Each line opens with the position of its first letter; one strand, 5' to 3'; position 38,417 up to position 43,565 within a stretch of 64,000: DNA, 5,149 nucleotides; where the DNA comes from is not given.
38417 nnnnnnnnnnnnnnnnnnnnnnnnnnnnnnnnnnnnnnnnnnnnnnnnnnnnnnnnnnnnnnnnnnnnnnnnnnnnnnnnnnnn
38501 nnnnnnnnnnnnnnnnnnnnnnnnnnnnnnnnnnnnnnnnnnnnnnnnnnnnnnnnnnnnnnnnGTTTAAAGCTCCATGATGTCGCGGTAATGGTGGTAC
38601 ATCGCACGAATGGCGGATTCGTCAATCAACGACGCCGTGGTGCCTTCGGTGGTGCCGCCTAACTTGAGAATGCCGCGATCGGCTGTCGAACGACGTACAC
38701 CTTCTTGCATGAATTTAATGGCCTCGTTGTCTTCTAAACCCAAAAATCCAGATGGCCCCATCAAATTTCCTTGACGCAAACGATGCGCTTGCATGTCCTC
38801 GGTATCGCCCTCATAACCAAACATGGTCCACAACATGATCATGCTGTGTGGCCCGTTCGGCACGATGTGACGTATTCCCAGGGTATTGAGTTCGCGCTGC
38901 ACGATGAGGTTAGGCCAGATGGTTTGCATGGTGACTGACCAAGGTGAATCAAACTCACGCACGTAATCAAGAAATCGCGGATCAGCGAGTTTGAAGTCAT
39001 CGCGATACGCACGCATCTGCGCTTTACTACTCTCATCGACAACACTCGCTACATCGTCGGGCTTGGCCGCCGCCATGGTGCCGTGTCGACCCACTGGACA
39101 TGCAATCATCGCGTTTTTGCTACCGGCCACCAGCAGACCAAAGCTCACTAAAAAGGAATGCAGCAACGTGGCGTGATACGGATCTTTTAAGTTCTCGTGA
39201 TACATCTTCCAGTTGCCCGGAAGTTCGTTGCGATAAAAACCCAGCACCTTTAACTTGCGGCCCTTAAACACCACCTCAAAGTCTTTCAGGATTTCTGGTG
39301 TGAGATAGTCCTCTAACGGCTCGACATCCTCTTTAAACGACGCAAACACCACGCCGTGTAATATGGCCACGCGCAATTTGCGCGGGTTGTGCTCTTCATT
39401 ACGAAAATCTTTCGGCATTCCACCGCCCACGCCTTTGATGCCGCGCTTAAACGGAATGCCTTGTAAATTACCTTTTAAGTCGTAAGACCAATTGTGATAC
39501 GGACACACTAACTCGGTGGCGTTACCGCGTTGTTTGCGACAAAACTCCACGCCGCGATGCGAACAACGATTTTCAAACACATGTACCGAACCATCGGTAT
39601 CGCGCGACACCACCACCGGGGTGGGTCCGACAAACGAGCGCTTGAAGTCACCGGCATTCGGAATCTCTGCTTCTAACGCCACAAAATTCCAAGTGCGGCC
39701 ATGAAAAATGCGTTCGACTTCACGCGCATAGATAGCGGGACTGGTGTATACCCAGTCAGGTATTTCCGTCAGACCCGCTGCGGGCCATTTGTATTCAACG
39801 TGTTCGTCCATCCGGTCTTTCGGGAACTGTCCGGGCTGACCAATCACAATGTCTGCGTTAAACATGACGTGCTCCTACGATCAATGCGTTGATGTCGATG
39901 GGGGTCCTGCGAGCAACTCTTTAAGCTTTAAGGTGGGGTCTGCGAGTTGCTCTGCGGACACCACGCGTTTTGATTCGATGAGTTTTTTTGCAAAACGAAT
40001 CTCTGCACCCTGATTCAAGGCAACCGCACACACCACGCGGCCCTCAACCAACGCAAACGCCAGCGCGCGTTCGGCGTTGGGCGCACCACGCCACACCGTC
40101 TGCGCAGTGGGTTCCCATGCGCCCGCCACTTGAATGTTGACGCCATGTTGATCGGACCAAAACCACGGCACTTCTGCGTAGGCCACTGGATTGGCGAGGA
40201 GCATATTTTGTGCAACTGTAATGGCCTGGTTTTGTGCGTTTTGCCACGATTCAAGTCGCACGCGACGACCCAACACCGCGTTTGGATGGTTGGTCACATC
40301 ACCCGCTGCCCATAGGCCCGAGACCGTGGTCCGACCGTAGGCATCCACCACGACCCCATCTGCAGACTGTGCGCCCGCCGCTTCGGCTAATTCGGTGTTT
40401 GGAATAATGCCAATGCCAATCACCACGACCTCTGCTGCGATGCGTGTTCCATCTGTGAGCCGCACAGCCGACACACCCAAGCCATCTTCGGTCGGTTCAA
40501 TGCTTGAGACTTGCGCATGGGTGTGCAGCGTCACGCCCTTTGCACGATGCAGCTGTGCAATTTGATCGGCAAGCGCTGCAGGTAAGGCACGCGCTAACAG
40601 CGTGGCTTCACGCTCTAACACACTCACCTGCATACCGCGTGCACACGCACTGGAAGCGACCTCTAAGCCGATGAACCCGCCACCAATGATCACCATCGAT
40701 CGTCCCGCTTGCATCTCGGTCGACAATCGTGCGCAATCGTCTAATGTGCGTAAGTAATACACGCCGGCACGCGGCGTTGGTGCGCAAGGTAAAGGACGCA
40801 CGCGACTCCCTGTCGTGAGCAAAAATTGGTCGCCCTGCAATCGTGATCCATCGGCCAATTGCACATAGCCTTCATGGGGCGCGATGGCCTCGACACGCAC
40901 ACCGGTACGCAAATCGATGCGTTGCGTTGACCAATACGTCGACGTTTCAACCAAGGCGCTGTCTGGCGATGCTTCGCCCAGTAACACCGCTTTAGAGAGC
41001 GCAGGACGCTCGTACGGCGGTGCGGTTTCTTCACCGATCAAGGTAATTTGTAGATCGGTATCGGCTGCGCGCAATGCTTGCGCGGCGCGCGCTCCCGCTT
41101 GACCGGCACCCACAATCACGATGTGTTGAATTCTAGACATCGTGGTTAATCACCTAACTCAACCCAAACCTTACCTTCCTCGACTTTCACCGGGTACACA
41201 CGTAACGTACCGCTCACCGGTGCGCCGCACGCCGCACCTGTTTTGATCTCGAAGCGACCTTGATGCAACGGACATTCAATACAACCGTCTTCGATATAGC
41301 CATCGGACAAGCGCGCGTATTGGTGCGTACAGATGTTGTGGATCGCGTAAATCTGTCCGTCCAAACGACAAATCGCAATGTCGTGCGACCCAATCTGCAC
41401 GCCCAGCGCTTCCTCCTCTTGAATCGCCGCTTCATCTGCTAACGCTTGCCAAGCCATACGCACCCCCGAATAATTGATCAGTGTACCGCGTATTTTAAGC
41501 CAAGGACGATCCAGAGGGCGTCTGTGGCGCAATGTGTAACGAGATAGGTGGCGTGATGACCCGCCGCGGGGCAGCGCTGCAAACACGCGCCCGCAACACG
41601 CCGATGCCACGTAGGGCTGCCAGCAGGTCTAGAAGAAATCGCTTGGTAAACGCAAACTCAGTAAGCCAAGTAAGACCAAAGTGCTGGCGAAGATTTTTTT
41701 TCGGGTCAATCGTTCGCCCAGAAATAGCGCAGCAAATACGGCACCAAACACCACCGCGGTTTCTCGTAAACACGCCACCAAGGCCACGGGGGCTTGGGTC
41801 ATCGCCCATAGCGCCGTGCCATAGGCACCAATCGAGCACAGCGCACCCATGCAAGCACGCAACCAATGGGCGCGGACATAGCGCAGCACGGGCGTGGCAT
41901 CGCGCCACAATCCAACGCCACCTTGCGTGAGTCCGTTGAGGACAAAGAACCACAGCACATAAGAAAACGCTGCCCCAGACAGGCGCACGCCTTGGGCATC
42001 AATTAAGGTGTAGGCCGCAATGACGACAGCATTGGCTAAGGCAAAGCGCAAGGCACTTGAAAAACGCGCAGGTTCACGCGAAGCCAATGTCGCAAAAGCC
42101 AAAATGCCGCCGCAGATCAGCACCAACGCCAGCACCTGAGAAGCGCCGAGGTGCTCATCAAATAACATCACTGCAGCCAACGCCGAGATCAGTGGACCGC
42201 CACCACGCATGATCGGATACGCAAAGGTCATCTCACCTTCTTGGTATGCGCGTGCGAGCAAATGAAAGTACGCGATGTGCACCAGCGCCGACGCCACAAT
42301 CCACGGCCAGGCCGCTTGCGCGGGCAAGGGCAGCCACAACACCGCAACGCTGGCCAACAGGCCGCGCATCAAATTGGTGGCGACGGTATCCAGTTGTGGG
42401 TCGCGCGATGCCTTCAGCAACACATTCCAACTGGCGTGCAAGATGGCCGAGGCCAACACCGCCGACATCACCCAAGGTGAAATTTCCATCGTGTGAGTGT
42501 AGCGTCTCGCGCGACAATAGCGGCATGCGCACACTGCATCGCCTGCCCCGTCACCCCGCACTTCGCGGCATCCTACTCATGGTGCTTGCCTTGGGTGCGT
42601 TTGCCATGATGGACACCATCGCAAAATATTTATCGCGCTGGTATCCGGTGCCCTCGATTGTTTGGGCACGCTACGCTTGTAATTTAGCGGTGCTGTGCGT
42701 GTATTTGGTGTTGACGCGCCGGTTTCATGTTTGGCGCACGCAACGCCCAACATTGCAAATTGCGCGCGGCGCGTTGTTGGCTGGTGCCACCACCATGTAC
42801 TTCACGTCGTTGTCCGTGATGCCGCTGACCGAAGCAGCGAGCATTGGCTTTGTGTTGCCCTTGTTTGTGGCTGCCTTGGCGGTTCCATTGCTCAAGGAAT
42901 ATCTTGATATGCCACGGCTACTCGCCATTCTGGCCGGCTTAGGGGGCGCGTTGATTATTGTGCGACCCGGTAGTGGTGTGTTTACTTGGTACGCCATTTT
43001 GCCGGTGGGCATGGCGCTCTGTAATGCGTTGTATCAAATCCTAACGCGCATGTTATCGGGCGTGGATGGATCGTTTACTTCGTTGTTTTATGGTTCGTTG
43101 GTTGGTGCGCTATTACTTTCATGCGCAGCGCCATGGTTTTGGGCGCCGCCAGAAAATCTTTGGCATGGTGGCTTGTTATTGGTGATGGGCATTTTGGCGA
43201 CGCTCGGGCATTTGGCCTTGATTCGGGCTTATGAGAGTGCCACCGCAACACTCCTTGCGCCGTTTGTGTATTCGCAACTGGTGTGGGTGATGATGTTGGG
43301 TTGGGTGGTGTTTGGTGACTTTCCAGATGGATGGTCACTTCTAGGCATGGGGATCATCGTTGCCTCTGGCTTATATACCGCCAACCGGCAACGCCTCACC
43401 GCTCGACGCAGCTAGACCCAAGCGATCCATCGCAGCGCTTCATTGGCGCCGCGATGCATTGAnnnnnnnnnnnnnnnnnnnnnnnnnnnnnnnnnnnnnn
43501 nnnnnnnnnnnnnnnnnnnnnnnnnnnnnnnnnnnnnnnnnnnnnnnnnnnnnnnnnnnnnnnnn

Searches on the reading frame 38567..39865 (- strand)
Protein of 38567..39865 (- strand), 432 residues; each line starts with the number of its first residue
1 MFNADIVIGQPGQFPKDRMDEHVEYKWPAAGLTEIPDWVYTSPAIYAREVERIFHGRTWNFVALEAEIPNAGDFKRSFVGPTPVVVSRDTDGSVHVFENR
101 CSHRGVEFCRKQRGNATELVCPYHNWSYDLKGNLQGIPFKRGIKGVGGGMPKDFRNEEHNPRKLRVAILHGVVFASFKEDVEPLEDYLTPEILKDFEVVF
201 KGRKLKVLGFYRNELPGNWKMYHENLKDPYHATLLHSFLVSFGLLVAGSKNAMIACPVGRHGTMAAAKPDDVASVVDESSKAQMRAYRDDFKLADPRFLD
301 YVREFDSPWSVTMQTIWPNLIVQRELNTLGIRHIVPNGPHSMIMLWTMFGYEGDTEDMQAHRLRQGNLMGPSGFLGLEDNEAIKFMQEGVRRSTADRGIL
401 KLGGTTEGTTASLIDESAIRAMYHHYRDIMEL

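Call 45: search_protein_families(library=pfam, proteins=[window:38567-39865:-], max_evalue=0.001)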
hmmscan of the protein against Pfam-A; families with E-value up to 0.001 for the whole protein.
window:38567-39865:- (432 aa): 2 families
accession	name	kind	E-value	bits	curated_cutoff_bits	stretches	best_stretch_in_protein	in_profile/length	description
PF00355.32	Rieske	-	1.8e-18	66.7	20.3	1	58-142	1-83/88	Rieske [2Fe-2S] domain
PF00848.25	Ring_hydroxyl_A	-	9.4e-13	49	24.9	1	212-431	11-207/208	Ring hydroxylating alpha subunit (catalytic domain)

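Call 81: search_protein_families(library=ncbifam, proteins=[window:38567-39865:-], max_evalue=1e-10)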
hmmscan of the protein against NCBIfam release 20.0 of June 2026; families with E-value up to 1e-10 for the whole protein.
window:38567-39865:- (432 aa): 5 families
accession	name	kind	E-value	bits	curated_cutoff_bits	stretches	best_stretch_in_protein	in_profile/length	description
NF041684.1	ant_diox_AndAc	equivalog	4.2e-121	404.5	750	1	25-431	13-417/418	anthranilate 1,2-dioxygenase large subunit AndAc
NF042946.1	3PPDioc_HcaE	equivalog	1.5e-39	136.2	830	1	35-430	16-429/450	3-phenylpropionate/cinnamic acid dioxygenase subunit alpha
NF058607.1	GlBtMonoOxGbcA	equivalog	3.2e-32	111.5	670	1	35-239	33-225/420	glycine betaine monooxygenase oxygenase subunit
TIGR03229.1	benzo_1_2_benA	equivalog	4.2e-31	108.3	780.95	1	31-236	12-215/433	benzoate 1,2-dioxygenase large subunit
TIGR03228.1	anthran_1_2_A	equivalog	4.7e-26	91.5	671.9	1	28-240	9-217/438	anthranilate 1,2-dioxygenase large subunit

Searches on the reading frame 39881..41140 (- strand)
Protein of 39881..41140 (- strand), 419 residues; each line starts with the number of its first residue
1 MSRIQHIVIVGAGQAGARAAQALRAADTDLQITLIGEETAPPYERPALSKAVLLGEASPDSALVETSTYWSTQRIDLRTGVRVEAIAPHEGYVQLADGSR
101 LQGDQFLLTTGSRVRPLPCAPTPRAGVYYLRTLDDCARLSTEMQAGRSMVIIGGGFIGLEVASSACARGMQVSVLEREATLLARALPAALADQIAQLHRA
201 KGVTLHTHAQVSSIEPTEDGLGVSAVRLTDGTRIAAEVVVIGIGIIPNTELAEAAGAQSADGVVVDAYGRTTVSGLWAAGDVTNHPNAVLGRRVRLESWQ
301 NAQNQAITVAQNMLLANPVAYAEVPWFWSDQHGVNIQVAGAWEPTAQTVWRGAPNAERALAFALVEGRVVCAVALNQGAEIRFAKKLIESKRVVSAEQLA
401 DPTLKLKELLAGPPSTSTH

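Call 45: search_protein_families(library=pfam, proteins=[window:39881-41140:-], max_evalue=0.001)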
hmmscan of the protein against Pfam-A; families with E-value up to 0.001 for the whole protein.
window:39881-41140:- (419 aa): 16 families
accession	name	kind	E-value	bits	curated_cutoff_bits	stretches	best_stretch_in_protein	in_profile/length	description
PF07992.20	Pyr_redox_2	-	3.4e-64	217.5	26.1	1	6-306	2-291/291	Pyridine nucleotide-disulphide oxidoreductase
PF14759.12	Reductase_C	-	1.1e-25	90.3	25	1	326-410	1-85/85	Reductase C-terminal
PF00070.33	Pyr_redox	-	1.6e-21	77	22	1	149-230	2-81/82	Pyridine nucleotide-disulphide oxidoreductase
PF01266.30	DAO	-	4.6e-08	33.4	27.9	0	150-178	3-31/353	FAD dependent oxidoreductase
PF13738.12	Pyr_redox_3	-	4.8e-08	33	30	1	145-280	163-305/305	Pyridine nucleotide-disulphide oxidoreductase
PF13454.12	NAD_binding_9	-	5.7e-08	33.3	21.8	0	190-244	103-153/155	FAD-NAD(P)-binding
PF05834.18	Lycopene_cycl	-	8.5e-07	28.8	23.4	0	7-38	2-35/380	Lycopene cyclase protein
PF03486.20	HI0933_like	-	1.4e-06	28.4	50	0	148-182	2-36/244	HI0933-like protein Rossmann domain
PF13450.12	NAD_binding_8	-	3.5e-06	27.6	21.9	0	151-181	1-31/68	NAD(P)-binding Rossmann-like domain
PF02737.24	3HCDH_N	-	5.5e-06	26.9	22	1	150-219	3-72/180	3-hydroxyacyl-CoA dehydrogenase, NAD binding domain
PF13241.12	NAD_binding_7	-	1.4e-05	26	22.1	0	5-43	8-44/104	Putative NAD(P)-binding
PF02826.25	2-Hacid_dh_C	-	4.6e-05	23.3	25.1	0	144-208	34-100/178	D-isomer specific 2-hydroxyacid dehydrogenase, NAD binding domain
PF01593.30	Amino_oxidase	-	0.00027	20.8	19.8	0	163-243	177-254/443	Flavin containing amine oxidoreductase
PF01946.23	Thi4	-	0.00031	20.5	26.2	0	6-40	19-52/235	Thi4 family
PF02254.24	TrkA_N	-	0.00037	21.2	23.8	0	7-35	1-27/116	TrkA-N domain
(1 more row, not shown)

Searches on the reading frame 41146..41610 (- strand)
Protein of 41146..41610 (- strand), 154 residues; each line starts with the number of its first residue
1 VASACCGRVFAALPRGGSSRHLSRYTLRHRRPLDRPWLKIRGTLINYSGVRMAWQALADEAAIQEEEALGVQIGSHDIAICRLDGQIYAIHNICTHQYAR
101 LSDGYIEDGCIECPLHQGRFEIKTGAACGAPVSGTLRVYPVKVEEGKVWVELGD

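Call 45: search_protein_families(library=pfam, proteins=[window:41146-41610:-], max_evalue=0.001)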
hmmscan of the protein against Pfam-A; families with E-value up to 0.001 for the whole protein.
window:41146-41610:- (154 aa): 3 families
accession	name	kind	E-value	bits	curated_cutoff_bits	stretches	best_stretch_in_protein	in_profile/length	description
PF00355.32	Rieske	-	4.1e-20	71.9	20.3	1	54-140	2-88/88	Rieske [2Fe-2S] domain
PF13806.12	Rieske_2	-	3.3e-16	59.6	27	1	54-151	2-104/104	Rieske-like [2Fe-2S] domain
PF22543.2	Rieske_4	-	0.00063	20.4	28.4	0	60-126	6-76/119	Soluble Rieske-type ferredoxin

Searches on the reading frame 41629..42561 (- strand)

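Call 45: search_protein_families(library=pfam, proteins=[window:41629-42561:-], max_evalue=0.001)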
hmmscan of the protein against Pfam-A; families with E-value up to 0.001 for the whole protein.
window:41629-42561:- (310 aa): 4 families
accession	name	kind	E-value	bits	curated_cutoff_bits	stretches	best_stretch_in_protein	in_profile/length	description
PF00892.27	EamA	-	1.1e-18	68.2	28.2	2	172-302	5-132/135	EamA-like transporter family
PF00893.25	Multi_Drug_Res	-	1.8e-06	28.8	23.7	1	83-149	27-93/93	Small Multidrug Resistance protein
PF03151.22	TPT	-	0.00012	22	30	0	237-300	69-132/291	Triose-phosphate Transporter family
PF05653.20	Mg_trans_NIPA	-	0.00049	19.8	26.2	0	249-300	65-116/295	Magnesium transporter NIPA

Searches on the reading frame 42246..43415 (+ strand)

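Call 81: search_protein_families(library=ncbifam, proteins=[window:42246-43415:+], max_evalue=1e-10)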
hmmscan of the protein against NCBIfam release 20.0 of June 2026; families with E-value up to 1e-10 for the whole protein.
window:42246-43415:+ (389 aa): 1 family
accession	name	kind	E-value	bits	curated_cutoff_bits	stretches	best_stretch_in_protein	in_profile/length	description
TIGR00950.1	2A78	equivalog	1.8e-12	47.3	230.2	1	132-374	15-262/264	carboxylate/amino acid/amine transporter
